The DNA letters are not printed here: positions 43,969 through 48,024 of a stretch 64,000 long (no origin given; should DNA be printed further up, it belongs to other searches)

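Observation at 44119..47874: PolC at the canonical locus lacks its proofreading exonuclease domain but keeps a complete PHP metal-ligand set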

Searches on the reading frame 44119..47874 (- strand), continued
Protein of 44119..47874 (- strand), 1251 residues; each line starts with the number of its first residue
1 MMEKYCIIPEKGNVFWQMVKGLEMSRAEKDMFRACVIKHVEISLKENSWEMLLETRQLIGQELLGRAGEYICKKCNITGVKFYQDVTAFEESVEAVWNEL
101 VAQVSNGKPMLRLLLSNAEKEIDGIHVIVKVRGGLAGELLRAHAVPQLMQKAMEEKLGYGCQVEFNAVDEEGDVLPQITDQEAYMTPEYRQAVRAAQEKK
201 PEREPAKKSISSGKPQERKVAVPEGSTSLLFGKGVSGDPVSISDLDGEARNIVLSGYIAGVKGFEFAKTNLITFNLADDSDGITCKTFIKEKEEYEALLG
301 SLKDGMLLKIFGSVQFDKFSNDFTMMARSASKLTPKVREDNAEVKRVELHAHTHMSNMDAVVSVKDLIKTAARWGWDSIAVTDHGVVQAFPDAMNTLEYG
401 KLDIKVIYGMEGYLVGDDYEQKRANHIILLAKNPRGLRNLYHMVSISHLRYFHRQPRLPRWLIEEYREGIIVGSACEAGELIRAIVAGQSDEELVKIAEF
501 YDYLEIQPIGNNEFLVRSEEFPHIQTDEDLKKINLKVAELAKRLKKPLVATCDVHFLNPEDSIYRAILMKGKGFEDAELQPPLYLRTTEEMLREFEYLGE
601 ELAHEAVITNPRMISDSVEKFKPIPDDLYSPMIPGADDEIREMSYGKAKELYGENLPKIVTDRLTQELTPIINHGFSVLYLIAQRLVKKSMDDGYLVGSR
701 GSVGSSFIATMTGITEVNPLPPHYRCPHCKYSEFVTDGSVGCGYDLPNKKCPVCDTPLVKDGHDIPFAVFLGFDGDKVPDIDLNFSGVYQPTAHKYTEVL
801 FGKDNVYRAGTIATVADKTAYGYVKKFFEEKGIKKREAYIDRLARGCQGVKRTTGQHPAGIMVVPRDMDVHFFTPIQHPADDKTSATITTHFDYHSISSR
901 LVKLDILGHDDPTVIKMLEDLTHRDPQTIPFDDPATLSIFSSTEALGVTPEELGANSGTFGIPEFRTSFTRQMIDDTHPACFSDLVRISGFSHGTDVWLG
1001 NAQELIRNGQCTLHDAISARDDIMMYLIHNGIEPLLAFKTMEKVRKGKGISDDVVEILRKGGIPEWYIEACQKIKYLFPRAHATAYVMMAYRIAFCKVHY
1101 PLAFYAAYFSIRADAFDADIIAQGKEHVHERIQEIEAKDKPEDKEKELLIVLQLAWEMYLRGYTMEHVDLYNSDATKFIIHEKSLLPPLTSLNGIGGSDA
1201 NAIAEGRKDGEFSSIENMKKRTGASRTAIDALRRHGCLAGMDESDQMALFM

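Call 5: search_solved_structures(query=window:44119-47874:-, show_alignments=2)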
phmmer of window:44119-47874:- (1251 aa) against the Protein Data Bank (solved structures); distinct sequences matched with E-value up to 0.001: 13.
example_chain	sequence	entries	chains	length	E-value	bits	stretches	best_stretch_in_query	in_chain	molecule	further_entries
3f2b_A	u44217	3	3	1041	0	1196.3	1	245-1250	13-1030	DNA-directed DNA polymerase III alpha chain | GEOBACILLUS KAUSTOPHILUS DNA POLC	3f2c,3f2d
9qpc_A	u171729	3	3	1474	0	1077.6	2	415-1250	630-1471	DNA polymerase III PolC-type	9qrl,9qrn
2hpi_A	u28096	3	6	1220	1e-28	102.9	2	343-570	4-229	DNA polymerase III alpha subunit | DNA polymerase III subunit alpha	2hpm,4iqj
3e0d_A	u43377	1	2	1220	2.3e-27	98.4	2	343-570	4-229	DNA polymerase III subunit alpha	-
4jom_A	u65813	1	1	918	5e-27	97.3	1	343-720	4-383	DNA polymerase III subunit alpha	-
5lew_A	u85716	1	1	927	1.1e-24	89.4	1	347-949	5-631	DNA polymerase III subunit alpha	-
5fku_A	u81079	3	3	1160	1.8e-24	88.8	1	343-720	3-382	DNA POLYMERASE III SUBUNIT ALPHA | DNA POLYMERASE III ALPHA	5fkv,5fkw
7pu7_A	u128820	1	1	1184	3.1e-24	88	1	346-949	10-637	DNA polymerase III subunit alpha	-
2hnh_A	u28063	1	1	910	1.1e-23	86.1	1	343-720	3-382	DNA polymerase III alpha subunit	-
2hqa_A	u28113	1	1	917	1.2e-23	86.1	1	343-720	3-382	DNA polymerase III alpha subunit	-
5m1s_A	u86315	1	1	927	1.3e-23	85.9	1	343-720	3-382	DNA polymerase III subunit alpha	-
4gx8_A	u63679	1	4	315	5.7e-10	40.8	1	342-607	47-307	DNA polymerase III subunit epsilon,DNA polymerase III subunit alpha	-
4gx9_A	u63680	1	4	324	6.2e-10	40.6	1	342-607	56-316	DNA polymerase III subunit epsilon,DNA polymerase III subunit alpha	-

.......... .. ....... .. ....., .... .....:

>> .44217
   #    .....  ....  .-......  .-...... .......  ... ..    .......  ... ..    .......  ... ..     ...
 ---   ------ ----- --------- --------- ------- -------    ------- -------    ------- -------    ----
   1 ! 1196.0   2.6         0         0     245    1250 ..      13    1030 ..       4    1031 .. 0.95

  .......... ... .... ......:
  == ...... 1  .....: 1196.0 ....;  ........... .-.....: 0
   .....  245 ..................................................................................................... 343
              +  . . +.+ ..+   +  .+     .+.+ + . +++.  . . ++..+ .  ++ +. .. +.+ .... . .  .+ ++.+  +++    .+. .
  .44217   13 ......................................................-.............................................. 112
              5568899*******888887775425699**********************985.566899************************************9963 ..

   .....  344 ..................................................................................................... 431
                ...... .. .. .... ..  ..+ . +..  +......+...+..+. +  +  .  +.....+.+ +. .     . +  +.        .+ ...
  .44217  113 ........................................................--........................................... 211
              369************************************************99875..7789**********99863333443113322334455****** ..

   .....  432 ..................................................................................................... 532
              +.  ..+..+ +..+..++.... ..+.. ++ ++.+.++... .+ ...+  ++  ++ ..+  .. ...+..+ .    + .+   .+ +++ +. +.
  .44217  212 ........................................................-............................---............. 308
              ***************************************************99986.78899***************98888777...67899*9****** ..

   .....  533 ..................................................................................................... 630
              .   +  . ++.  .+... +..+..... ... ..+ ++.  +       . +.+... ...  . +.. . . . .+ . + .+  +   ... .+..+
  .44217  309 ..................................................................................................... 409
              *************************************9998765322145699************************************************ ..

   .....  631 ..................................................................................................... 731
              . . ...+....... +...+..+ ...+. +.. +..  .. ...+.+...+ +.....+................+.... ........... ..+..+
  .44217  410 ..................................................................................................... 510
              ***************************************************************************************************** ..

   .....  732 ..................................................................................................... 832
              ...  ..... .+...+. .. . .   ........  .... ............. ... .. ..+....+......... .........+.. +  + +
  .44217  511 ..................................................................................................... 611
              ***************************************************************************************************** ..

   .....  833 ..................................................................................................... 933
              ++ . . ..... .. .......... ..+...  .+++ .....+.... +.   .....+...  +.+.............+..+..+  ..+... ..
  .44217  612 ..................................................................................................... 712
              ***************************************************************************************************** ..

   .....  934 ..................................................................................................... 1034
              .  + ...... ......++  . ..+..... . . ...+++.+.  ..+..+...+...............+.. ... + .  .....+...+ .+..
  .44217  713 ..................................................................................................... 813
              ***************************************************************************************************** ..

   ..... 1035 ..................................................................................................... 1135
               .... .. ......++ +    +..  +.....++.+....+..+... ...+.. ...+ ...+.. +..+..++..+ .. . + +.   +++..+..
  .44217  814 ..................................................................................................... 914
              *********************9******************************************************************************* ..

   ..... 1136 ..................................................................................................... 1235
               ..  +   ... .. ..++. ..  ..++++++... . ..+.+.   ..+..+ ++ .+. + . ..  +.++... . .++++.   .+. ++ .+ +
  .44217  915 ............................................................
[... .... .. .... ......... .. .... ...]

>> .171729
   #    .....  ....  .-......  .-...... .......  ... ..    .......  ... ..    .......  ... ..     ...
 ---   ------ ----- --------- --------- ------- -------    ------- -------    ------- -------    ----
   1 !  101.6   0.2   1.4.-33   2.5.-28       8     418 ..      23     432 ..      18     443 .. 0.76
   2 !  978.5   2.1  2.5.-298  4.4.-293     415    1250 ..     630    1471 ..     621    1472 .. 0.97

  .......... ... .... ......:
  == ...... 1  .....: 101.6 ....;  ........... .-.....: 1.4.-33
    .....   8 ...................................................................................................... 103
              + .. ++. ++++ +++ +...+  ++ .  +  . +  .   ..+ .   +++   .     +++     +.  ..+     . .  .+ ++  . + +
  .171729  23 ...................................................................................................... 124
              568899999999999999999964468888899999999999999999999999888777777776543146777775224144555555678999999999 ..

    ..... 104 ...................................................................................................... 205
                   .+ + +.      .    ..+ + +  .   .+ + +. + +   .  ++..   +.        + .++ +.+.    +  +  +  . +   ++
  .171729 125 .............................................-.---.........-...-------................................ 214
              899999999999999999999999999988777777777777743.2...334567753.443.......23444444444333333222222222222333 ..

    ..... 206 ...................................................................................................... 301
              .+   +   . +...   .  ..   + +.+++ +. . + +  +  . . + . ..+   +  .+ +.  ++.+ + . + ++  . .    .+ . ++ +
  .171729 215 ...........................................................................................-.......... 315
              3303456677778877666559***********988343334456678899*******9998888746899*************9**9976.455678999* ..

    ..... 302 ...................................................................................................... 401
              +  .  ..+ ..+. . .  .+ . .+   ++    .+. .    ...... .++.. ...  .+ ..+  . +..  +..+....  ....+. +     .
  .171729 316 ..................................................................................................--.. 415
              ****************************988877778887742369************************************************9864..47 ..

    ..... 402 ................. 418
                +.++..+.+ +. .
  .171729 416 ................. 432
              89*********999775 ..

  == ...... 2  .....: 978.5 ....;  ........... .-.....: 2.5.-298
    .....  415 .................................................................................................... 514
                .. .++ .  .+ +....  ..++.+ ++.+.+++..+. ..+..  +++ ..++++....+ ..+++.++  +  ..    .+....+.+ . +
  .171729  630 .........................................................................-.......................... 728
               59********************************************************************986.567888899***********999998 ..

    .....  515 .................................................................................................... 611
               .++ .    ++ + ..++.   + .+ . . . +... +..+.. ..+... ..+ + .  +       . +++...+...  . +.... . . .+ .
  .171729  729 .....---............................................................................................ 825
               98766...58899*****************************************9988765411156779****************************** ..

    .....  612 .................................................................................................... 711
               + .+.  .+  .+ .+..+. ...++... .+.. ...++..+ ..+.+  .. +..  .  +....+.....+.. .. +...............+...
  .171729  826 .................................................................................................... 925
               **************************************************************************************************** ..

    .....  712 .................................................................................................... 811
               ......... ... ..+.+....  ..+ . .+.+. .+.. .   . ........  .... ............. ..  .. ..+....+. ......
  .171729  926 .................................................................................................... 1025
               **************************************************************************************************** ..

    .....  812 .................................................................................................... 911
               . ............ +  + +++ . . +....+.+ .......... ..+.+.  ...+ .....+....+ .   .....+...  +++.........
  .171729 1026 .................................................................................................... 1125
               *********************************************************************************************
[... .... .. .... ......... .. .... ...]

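Call 6: find_homologous_proteins(query=window:44119-47874:-, max_evalue=1e-50)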
Query window:44119-47874:- (1251 aa): 7953 proteins with E <= 1e-50 among 8000 candidates; the best 120 are listed.
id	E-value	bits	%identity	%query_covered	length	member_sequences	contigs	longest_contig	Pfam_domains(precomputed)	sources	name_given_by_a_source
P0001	0.0e+0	2812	97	100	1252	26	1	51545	PF02811.27,PF14579.13,PF11490.14,PF17657.7,PF07733.19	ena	-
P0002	0.0e+0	2296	78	100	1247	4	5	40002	PF02811.27,PF14579.13,PF17657.7,PF07733.19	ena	-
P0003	0.0e+0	2295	78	100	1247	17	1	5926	PF02811.27,PF14579.13,PF17657.7,PF07733.19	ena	-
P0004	0.0e+0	2291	78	100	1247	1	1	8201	PF02811.27,PF14579.13,PF17657.7,PF07733.19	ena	-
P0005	0.0e+0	2249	76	100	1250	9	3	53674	PF02811.27,PF14579.13,PF01336.32,PF17657.7,PF07733.19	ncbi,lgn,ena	-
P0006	0.0e+0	2121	72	100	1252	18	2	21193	PF12836.14,PF02811.27,PF14579.13,PF14480.12,PF17657.7,PF07733.19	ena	-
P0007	0.0e+0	2120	73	100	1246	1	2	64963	PF12836.14,PF02811.27,PF14579.13,PF01336.32,PF17657.7,PF07733.19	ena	-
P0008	0.0e+0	2119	73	100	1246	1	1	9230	PF12836.14,PF02811.27,PF14579.13,PF14480.12,PF01336.32,PF17657.7,PF07733.19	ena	-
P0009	0.0e+0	2050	69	100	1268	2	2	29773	PF12836.14,PF02811.27,PF14579.13,PF17657.7,PF07733.19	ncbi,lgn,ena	-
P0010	0.0e+0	2047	70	100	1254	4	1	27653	PF12836.14,PF02811.27,PF14579.13,PF01336.32,PF17657.7,PF07733.19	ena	-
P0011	0.0e+0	2043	70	100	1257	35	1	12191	PF12836.14,PF02811.27,PF14579.13,PF17657.7,PF07733.19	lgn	-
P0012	0.0e+0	2041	69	100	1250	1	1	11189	PF12836.14,PF02811.27,PF14579.13,PF14480.12,PF01336.32,PF17657.7,PF07733.19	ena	-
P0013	0.0e+0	2039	70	100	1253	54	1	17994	PF12836.14,PF02811.27,PF14579.13,PF01336.32,PF17657.7,PF07733.19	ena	-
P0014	0.0e+0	2034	69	100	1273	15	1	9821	PF12836.14,PF02811.27,PF14579.13,PF17657.7,PF07733.19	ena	-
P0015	0.0e+0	2031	69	100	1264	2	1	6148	PF12836.14,PF02811.27,PF14579.13,PF17657.7,PF07733.19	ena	-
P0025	0.0e+0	2021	69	100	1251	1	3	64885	PF12836.14,PF02811.27,PF14579.13,PF17657.7,PF07733.19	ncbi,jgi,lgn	jgi:DNA polymerase III subunit alpha, Gram-positive type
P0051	0.0e+0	1982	68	100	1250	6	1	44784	PF12836.14,PF02811.27,PF14579.13,PF17657.7,PF07733.19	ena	-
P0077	0.0e+0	1947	67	100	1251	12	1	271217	PF12836.14,PF02811.27,PF14579.13,PF01336.32,PF17657.7,PF07733.19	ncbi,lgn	ncbi:PolC-type DNA polymerase III [Propionispira arboris]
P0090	0.0e+0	1935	74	82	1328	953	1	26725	PF12836.14,PF02811.27,PF14579.13,PF11490.14,PF17657.7,PF07733.19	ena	-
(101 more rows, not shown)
